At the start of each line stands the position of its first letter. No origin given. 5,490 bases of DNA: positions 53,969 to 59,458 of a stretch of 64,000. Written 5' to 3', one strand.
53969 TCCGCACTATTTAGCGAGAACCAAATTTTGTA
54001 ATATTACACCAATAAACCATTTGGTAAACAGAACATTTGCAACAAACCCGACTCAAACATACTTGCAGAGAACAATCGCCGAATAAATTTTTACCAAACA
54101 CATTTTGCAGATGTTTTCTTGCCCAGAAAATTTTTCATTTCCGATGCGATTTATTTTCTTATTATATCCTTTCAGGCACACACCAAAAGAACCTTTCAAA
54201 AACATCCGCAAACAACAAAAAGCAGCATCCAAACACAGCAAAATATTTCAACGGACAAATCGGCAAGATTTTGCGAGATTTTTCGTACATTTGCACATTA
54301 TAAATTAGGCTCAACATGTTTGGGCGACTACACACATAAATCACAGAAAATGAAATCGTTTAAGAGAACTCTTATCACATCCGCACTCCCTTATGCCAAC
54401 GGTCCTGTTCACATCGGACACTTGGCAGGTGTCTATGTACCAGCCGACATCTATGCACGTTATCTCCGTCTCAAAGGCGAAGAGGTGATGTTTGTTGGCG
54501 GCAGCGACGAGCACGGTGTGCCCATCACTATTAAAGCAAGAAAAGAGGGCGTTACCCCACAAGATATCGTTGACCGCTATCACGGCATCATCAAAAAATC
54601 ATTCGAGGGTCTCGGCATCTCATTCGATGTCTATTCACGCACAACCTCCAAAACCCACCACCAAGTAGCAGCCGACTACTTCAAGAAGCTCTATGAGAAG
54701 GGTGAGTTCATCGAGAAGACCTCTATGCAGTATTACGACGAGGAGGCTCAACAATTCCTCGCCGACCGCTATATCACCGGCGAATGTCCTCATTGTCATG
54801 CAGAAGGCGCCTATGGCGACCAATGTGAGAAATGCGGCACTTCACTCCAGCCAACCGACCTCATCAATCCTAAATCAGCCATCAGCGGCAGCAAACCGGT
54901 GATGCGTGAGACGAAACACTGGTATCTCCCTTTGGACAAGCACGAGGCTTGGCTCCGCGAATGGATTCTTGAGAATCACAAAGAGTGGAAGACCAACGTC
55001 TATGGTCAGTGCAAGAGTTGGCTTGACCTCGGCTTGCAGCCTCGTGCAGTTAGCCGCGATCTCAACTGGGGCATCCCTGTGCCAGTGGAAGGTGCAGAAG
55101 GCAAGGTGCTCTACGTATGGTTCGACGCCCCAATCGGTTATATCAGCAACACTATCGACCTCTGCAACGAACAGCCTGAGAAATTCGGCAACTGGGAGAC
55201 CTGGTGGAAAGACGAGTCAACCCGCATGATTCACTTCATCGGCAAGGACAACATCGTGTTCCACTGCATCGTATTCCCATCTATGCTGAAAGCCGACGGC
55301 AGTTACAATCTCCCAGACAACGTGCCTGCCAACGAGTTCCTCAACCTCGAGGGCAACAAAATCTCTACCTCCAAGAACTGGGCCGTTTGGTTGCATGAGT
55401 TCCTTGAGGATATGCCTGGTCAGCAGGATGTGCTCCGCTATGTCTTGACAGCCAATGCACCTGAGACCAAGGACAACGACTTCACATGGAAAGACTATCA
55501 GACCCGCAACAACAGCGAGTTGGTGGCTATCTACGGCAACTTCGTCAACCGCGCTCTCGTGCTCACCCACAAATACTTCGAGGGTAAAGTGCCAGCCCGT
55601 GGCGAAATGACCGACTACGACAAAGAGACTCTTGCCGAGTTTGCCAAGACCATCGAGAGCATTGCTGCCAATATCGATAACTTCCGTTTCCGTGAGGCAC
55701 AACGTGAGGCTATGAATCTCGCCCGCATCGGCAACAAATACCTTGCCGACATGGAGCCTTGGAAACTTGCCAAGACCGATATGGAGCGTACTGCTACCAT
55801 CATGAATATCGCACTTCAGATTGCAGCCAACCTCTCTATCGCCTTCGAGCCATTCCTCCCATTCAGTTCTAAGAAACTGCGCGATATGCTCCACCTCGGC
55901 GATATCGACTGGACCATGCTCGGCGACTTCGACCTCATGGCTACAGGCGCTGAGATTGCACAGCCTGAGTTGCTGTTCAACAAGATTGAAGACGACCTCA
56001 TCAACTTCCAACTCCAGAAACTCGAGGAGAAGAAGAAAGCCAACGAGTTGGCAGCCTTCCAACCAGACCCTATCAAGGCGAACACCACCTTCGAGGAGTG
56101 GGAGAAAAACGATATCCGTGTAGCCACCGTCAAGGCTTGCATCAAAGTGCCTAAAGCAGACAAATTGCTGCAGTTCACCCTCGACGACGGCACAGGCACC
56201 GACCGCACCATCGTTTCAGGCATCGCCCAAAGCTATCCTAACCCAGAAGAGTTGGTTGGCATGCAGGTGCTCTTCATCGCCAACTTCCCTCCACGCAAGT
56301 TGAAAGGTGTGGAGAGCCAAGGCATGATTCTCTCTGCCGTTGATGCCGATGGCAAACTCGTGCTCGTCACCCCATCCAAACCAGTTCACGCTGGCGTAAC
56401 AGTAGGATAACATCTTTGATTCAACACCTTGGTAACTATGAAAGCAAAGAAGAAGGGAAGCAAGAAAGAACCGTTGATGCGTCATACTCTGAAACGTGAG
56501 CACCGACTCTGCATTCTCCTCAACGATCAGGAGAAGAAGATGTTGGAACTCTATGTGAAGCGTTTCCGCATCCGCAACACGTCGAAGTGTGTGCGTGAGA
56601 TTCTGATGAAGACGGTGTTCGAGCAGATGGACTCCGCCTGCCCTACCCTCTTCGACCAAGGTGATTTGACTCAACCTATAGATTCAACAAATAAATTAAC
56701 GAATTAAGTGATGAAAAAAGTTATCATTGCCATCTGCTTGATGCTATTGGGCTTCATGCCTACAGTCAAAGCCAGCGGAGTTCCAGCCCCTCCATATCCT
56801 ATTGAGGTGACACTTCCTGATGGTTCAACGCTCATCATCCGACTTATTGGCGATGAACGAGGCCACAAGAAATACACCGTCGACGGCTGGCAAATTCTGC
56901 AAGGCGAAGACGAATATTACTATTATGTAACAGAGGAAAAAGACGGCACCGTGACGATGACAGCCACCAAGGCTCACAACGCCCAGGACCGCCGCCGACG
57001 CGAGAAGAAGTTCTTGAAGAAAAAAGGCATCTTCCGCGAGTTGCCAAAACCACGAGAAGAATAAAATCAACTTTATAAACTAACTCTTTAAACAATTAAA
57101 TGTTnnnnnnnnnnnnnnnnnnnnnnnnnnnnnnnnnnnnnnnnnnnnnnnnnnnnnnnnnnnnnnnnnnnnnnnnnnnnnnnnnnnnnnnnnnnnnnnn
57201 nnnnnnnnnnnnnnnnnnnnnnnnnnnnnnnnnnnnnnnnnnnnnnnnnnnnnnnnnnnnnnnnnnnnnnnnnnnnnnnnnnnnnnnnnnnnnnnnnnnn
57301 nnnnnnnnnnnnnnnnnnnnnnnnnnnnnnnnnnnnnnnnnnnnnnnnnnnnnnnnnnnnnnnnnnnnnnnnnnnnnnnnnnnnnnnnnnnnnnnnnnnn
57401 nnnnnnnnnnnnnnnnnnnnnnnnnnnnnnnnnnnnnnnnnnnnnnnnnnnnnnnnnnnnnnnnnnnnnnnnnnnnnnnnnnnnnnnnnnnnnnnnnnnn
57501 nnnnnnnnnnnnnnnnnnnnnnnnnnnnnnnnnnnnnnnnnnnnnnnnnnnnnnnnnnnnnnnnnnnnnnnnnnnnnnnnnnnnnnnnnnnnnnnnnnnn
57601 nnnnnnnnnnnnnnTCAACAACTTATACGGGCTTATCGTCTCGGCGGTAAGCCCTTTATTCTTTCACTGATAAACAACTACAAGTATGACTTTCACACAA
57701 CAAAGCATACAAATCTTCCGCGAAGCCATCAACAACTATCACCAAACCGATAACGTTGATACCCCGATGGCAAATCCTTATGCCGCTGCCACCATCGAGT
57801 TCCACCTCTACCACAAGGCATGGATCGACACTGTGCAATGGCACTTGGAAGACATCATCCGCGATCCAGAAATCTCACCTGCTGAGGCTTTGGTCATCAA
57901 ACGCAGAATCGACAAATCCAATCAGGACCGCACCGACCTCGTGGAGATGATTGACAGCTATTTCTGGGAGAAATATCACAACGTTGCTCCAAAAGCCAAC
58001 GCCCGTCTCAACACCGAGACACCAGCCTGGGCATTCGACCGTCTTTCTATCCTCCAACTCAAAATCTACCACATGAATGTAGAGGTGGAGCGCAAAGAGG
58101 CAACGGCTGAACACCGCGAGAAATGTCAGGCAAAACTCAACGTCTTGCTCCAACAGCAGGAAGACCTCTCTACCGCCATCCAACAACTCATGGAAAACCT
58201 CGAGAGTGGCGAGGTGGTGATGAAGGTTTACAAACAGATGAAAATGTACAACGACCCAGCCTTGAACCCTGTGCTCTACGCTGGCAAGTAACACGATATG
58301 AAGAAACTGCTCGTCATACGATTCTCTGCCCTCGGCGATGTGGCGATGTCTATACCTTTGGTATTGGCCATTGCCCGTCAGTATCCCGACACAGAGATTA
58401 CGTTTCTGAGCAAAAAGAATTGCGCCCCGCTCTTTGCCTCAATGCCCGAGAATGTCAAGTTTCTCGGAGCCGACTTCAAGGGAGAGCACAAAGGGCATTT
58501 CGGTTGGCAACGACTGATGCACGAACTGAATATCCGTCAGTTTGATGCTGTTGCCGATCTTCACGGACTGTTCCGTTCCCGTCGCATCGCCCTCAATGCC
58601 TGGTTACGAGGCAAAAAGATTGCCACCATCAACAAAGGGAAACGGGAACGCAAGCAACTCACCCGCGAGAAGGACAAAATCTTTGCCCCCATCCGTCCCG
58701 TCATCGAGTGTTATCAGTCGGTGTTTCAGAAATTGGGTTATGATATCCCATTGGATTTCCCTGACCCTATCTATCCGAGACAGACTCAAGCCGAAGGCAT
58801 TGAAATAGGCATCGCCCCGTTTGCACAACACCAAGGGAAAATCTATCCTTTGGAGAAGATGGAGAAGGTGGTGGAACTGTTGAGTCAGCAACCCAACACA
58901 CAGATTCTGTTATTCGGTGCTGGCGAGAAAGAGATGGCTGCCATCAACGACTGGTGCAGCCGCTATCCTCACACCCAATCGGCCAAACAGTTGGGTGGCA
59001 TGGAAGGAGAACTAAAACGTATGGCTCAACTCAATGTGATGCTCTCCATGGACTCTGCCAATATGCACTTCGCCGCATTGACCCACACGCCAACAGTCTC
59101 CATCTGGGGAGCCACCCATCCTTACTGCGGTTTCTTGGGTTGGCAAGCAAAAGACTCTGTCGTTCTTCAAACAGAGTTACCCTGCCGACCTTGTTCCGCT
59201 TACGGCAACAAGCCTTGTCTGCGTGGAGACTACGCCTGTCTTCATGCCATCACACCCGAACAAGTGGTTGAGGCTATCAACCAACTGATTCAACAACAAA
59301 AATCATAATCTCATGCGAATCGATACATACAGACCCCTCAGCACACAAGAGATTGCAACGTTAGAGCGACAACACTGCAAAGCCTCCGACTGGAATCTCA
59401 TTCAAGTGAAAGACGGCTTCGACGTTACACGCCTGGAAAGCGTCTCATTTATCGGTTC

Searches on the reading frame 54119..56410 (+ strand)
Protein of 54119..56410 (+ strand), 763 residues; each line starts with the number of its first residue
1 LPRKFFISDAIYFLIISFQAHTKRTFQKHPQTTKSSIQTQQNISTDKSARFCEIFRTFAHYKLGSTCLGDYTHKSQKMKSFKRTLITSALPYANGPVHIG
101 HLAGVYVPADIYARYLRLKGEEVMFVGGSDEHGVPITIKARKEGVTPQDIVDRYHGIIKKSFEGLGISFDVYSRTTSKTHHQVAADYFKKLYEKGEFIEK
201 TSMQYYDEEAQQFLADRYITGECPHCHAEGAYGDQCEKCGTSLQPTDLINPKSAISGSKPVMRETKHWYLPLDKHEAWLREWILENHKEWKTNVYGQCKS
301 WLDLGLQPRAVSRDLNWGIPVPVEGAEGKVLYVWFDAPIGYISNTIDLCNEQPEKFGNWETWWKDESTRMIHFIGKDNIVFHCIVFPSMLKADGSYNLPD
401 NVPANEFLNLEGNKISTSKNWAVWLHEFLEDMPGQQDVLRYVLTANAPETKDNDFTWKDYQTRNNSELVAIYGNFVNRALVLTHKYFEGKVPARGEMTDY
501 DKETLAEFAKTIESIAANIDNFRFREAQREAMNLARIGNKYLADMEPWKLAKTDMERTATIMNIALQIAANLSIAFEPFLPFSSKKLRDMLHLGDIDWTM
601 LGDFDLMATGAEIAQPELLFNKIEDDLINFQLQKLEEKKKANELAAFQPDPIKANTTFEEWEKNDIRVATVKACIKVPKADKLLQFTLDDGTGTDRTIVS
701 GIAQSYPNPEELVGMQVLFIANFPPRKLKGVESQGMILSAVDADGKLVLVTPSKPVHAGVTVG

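Call 79: search_protein_families(library=pfam, proteins=[window:54119-56410:+], max_evalue=0.00001)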
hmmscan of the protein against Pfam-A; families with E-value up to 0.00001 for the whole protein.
window:54119-56410:+ (763 aa): 5 families
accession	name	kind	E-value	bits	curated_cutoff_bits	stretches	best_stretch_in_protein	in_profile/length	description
PF09334.17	tRNA-synt_1g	-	2.4e-163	543.9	20.1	1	85-479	2-390/391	tRNA synthetases class I (M)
PF01588.26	tRNA_bind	-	2.1e-25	89.1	27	1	666-759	1-94/96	Putative tRNA binding domain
PF19303.5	Anticodon_3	-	2.5e-21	76.6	23.5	1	491-627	1-139/152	Anticodon binding domain of methionyl tRNA ligase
PF00133.28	tRNA-synt_1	-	6e-17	61.9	22.7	1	72-323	13-245/414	tRNA synthetases class I (I, L, M and V)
PF08264.19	Anticodon_1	-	1.3e-07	32.1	25.1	1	501-587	1-86/148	Anticodon-binding domain of tRNA ligase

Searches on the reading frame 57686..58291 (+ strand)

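Call 79: search_protein_families(library=pfam, proteins=[window:57686-58291:+], max_evalue=0.00001)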
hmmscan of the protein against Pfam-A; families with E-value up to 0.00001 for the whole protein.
window:57686-58291:+ (201 aa): 1 family
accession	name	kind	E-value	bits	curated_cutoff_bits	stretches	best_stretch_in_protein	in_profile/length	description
PF14063.11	DUF4254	-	6.6e-61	204.8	27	1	41-181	4-144/144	Protein of unknown function (DUF4254)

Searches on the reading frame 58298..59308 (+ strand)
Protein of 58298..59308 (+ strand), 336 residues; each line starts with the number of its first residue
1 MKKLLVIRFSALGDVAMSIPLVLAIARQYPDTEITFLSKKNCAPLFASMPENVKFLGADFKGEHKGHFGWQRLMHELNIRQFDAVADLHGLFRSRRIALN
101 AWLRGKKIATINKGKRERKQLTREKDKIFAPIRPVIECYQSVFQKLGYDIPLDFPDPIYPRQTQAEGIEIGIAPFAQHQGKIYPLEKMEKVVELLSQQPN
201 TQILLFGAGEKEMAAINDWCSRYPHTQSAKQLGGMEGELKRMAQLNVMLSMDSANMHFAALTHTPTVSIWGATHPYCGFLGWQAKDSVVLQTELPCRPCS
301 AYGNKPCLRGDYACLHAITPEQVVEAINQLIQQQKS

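Call 79: search_protein_families(library=pfam, proteins=[window:58298-59308:+], max_evalue=0.00001)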
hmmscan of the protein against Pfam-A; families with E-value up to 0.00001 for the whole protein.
window:58298-59308:+ (336 aa): 1 family
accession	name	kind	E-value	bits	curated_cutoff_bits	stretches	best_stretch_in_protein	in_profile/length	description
PF01075.23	Glyco_transf_9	-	1e-15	58.2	22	1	71-303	2-240/247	Glycosyltransferase family 9 (heptosyltransferase)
